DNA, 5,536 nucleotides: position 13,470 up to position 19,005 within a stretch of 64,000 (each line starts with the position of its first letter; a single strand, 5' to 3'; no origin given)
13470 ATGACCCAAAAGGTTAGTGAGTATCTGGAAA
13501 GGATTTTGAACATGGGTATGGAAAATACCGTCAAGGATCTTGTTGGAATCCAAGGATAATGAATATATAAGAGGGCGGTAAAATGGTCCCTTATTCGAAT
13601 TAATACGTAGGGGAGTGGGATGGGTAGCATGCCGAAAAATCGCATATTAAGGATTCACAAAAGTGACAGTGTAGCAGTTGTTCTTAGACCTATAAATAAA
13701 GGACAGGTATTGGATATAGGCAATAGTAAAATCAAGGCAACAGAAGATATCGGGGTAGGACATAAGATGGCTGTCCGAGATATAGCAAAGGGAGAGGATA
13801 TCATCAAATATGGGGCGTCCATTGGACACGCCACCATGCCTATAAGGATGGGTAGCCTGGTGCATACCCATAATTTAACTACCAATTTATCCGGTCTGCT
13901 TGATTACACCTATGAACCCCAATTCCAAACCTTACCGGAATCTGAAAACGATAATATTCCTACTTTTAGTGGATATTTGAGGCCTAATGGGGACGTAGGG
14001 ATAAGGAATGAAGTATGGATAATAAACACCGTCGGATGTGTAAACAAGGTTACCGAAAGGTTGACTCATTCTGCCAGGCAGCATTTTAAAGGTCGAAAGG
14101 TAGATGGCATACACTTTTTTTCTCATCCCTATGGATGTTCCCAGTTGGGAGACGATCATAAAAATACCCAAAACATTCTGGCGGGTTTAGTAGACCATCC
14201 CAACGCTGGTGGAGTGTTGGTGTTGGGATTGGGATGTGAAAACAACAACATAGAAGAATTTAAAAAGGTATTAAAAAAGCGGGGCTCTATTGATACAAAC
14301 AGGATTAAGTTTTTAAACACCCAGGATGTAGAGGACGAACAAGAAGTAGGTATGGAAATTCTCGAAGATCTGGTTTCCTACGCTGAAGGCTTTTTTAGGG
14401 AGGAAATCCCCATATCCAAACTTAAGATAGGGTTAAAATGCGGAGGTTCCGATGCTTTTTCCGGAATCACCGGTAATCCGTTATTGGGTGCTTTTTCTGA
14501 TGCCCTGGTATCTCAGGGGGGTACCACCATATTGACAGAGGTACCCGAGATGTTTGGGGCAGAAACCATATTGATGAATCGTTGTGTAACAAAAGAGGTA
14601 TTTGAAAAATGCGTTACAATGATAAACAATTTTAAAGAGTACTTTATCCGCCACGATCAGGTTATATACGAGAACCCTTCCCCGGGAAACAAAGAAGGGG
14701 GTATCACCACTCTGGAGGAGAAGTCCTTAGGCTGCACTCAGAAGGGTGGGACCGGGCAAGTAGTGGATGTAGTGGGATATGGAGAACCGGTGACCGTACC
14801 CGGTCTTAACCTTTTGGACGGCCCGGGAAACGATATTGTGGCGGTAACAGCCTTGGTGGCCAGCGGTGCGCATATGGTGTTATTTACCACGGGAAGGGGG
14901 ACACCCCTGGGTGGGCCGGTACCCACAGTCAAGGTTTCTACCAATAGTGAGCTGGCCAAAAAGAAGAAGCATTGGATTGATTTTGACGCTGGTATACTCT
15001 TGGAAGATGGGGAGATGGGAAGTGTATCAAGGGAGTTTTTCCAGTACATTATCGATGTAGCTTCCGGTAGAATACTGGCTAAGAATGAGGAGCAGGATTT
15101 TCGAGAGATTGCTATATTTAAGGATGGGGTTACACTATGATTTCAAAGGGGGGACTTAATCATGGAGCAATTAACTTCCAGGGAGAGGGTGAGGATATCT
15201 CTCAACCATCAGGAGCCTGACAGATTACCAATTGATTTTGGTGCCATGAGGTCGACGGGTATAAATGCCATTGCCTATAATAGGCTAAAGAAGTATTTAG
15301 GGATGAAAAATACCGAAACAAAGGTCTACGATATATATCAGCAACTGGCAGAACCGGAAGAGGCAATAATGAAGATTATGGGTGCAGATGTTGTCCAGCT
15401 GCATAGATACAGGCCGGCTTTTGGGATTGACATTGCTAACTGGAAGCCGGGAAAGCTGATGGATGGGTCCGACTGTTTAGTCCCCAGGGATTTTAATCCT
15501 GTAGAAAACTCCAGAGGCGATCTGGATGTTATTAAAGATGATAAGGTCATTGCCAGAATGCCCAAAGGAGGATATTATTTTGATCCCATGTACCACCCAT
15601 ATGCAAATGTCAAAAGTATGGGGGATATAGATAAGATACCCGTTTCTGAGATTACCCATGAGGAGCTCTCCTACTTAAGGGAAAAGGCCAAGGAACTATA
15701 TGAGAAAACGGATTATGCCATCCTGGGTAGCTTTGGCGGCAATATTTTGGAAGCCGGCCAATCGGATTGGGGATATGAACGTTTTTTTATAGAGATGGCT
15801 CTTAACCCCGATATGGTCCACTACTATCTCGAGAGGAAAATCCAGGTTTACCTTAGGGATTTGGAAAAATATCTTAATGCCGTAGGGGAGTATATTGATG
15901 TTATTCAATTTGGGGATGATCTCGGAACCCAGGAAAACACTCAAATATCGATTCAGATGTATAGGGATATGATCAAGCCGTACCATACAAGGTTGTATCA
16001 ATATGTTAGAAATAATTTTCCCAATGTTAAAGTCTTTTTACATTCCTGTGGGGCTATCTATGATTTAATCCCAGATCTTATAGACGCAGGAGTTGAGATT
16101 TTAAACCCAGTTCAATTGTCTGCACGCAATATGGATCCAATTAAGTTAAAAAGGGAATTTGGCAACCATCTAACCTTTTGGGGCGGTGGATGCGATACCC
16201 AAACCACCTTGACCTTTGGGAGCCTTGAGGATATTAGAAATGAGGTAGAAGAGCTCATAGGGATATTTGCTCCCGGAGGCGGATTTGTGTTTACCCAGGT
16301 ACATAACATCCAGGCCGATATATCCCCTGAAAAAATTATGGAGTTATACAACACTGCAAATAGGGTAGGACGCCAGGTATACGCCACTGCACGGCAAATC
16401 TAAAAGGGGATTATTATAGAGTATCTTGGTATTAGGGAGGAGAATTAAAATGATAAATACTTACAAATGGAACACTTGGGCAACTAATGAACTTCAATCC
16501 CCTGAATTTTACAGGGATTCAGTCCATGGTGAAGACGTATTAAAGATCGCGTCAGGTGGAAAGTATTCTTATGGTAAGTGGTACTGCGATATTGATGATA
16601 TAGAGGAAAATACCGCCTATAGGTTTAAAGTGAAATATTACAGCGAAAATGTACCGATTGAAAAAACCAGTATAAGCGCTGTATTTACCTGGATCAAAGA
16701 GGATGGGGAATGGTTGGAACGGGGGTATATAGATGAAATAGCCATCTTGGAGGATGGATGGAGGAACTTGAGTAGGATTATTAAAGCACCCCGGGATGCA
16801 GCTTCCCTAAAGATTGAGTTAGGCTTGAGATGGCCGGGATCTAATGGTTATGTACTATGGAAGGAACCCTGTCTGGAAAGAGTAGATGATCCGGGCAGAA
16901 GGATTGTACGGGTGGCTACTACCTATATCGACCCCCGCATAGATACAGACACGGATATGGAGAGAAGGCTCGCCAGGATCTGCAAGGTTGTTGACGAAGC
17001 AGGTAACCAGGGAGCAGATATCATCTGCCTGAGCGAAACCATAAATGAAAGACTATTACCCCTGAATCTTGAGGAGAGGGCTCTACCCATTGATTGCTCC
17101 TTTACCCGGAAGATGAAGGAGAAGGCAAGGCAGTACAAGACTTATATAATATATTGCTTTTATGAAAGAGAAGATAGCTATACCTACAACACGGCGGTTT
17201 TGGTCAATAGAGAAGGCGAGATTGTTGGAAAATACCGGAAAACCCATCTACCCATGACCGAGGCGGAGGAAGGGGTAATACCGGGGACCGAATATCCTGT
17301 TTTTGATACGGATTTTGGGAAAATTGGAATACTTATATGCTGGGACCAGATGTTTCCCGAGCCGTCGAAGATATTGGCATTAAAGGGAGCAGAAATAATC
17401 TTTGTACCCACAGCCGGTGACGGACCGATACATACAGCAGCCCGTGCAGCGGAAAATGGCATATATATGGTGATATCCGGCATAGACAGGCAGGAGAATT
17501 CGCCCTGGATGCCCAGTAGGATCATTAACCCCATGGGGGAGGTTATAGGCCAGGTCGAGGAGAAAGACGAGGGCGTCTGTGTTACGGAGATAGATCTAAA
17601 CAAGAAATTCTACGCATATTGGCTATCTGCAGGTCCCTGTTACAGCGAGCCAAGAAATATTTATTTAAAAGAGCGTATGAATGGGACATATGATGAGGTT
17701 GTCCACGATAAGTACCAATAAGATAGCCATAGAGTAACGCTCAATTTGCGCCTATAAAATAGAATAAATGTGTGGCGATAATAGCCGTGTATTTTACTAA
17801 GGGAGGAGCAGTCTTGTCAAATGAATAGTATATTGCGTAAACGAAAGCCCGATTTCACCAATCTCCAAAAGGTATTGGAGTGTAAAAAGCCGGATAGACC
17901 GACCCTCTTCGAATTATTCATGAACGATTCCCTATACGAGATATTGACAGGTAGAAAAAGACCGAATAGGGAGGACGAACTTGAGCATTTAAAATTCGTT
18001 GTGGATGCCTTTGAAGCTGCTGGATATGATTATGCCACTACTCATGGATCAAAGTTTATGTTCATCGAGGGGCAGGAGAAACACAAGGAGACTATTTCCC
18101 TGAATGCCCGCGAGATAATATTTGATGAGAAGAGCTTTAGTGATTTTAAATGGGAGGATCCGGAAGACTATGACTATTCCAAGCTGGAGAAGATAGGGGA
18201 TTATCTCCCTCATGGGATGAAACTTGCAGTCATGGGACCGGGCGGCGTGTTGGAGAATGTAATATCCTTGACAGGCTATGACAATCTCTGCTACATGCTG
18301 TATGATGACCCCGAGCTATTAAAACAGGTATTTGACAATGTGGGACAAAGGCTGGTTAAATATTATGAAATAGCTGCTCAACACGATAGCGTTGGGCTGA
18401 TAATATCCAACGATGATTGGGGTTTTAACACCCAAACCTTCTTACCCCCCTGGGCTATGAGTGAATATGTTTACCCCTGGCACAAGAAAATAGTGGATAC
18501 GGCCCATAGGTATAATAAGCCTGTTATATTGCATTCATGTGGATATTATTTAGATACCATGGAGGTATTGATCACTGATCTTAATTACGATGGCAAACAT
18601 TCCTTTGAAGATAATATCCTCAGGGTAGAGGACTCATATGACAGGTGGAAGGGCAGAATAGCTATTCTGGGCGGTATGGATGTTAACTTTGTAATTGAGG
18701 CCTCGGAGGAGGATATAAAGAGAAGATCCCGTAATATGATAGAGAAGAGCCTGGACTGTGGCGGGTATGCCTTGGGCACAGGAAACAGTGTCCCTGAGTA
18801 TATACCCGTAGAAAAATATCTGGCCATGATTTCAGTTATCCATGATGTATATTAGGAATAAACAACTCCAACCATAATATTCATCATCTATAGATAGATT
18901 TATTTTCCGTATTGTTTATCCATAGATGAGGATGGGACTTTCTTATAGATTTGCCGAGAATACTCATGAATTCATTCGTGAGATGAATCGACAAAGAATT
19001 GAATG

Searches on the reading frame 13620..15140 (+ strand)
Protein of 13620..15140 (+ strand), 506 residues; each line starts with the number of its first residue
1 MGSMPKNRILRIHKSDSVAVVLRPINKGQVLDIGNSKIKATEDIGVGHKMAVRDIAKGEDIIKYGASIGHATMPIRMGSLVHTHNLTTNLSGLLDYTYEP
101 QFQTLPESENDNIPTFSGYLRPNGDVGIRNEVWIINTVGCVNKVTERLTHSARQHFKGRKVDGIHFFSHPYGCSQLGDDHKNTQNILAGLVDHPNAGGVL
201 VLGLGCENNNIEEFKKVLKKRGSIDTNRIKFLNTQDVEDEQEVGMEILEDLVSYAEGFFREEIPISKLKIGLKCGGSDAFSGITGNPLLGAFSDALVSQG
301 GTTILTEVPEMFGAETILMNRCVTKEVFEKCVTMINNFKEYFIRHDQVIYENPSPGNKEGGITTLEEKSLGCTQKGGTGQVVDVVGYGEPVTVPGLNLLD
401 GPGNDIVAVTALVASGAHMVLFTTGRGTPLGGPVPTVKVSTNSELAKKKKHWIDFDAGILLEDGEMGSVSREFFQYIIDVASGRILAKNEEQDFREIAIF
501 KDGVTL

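Call 3: search_protein_families(library=pfam, proteins=[window:13620-15140:+], max_evalue=0.01)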
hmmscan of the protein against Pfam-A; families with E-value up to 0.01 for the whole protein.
window:13620-15140:+ (506 aa): 3 families
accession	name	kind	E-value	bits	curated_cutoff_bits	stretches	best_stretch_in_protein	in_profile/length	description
PF20629.2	GD_AH_C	-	4e-102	341.1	26.8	1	265-504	1-241/242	D-galactarate/Altronate dehydratase, C-terminal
PF04295.18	GD_AH_second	-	3.5e-46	157.1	27.3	1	118-255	1-135/136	D-galactarate dehydratase/Altronate hydrolase, second domain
PF08666.17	SAF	-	4.7e-08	33.9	21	1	18-86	3-62/63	SAF domain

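Call 4: search_protein_families(library=ncbifam, proteins=[window:13620-15140:+], max_evalue=0.01)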
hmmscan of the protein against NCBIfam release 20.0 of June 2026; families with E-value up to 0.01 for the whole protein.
window:13620-15140:+ (506 aa): 1 family
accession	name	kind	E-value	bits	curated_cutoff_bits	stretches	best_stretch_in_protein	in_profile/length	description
TIGR03248.1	galactar-dH20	equivalog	3.5e-84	283.1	730.85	1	10-493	3-493/507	galactarate dehydratase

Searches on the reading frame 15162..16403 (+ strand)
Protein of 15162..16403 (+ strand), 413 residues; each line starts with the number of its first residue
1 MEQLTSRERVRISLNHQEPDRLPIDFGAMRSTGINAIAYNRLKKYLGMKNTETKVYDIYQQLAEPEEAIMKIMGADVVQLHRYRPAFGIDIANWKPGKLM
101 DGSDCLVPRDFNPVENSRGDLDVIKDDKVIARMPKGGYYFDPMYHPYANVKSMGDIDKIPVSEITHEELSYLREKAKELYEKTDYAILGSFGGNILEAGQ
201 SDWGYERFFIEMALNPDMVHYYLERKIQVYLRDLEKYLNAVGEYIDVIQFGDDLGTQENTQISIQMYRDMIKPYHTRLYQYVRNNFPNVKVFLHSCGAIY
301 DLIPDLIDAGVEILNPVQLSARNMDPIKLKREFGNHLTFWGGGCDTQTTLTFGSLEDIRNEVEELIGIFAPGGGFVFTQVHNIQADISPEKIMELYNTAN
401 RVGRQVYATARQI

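Call 3: search_protein_families(library=pfam, proteins=[window:15162-16403:+], max_evalue=0.01)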
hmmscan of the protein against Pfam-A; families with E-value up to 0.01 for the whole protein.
window:15162-16403:+ (413 aa): 1 family
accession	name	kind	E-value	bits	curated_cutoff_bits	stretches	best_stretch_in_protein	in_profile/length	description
PF01208.23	URO-D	-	1.3e-19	70.9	23.9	1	150-401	99-345/346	Uroporphyrinogen decarboxylase (URO-D)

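Call 4: search_protein_families(library=ncbifam, proteins=[window:15162-16403:+], max_evalue=0.01)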
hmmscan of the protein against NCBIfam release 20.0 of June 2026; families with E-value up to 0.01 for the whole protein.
window:15162-16403:+ (413 aa): 5 families
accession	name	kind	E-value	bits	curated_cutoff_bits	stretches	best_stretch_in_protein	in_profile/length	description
NF004889.0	PRK06252.1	subfamily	7.6e-11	41.6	244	1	152-387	104-330/340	methylcobalamin:coenzyme M methyltransferase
TIGR01463.1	mtaA_cmuA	subfamily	9.3e-08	31.7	235.4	1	174-387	125-332/340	MtaA/CmuA family methyltransferase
NF040654.1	MtaA_Meth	equivalog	2.7e-07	29.8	400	1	204-385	155-327/337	methylcobamide:CoM methyltransferase MtaA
NF002119.0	PRK00957.1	equivalog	0.0021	17.3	258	1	288-370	190-270/306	methionine synthase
NF041608.1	methylcob_mtaseMtbA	equivalog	0.0048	16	600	0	150-387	102-331/339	methylcobamide:CoM methyltransferase MtbA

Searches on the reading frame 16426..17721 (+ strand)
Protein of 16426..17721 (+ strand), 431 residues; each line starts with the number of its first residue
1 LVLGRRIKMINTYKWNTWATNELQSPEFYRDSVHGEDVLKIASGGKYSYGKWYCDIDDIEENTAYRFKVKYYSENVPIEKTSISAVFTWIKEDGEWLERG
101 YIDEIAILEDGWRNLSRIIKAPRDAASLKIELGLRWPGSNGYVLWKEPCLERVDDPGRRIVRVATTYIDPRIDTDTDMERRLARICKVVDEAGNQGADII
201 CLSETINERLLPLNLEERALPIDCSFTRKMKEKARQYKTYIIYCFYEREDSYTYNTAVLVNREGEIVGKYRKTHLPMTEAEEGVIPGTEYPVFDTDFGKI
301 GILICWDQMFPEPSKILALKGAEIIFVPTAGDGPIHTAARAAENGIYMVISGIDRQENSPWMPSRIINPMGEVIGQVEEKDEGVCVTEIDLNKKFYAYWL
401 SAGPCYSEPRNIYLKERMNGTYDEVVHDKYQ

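Call 3: search_protein_families(library=pfam, proteins=[window:16426-17721:+], max_evalue=0.01)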
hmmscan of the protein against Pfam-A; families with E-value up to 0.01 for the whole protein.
window:16426-17721:+ (431 aa): 1 family
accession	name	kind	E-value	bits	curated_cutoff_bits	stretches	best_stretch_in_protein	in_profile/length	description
PF00795.27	CN_hydrolase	-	4.6e-42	144.6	23.2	1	174-392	10-249/256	Carbon-nitrogen hydrolase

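Call 4: search_protein_families(library=ncbifam, proteins=[window:16426-17721:+], max_evalue=0.01)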
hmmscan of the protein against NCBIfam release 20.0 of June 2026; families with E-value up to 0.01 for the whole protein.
window:16426-17721:+ (431 aa): 10 families
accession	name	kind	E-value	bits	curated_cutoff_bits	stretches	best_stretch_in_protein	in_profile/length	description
TIGR03381.1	agmatine_aguB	equivalog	3.6e-33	115.1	410.25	1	172-393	8-257/279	N-carbamoylputrescine amidase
NF040852.1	nitrile_Arch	equivalog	1.1e-25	90.2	500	1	162-392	2-238/262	nitrilase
NF033621.1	de_GSH_amidase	exception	4.2e-22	78.7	355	1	177-390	12-236/260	deaminated glutathione amidase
NF009803.0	PRK13287.1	equivalog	7.6e-18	64.3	406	1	165-326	19-186/333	formamidase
TIGR00546.1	lnt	equivalog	3.9e-15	55.9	132.9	2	166-275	167-273/395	apolipoprotein N-acyltransferase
TIGR04048.1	nitrile_sll0784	equivalog_domain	8.7e-14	51.2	502.6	1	159-312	1-166/301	Nit6803 family nitrilase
NF009802.0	PRK13286.1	equivalog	7.2e-12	44.9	427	1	166-388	19-257/345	aliphatic amidase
NF010588.0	PRK13981.1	equivalog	5e-11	41.7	479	1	176-330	17-175/546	NAD+ synthase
NF043013.1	DeGluthAmidYersProt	equivalog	7.7e-08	31.8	500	1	228-376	67-238/278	deaminated glutathione amidase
NF007757.0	PRK10438.1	equivalog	8.9e-06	25.1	249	1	195-389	33-232/256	amidohydrolase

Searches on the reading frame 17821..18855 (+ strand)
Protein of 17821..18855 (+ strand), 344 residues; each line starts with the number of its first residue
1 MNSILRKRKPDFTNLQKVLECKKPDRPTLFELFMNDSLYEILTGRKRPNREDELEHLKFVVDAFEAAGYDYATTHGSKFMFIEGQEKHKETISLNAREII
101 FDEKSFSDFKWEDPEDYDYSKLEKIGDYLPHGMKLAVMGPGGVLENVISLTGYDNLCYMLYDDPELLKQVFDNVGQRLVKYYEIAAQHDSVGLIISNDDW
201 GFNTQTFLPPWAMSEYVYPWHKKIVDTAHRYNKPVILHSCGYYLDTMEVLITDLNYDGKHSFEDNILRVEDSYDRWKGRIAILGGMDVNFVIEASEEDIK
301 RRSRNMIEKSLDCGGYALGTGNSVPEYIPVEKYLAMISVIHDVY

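Call 3: search_protein_families(library=pfam, proteins=[window:17821-18855:+], max_evalue=0.01)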
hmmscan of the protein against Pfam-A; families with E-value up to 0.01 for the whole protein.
window:17821-18855:+ (344 aa): 1 family
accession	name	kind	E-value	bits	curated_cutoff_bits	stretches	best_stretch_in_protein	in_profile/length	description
PF01208.23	URO-D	-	8.6e-20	71.5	23.9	1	139-342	145-345/346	Uroporphyrinogen decarboxylase (URO-D)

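Call 4: search_protein_families(library=ncbifam, proteins=[window:17821-18855:+], max_evalue=0.01)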
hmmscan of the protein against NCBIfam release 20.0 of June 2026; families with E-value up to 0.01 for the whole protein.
window:17821-18855:+ (344 aa): 4 families
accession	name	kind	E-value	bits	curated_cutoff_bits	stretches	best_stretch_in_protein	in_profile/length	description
NF004889.0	PRK06252.1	subfamily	2.3e-13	49.9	244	1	147-338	152-331/340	methylcobalamin:coenzyme M methyltransferase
TIGR01463.1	mtaA_cmuA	subfamily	2.9e-09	36.7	235.4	1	149-340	153-335/340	MtaA/CmuA family methyltransferase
NF040654.1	MtaA_Meth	equivalog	7.2e-08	31.7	400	1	137-312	140-308/337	methylcobamide:CoM methyltransferase MtaA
NF041608.1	methylcob_mtaseMtbA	equivalog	1.8e-07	30.6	600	1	163-338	167-332/339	methylcobamide:CoM methyltransferase MtbA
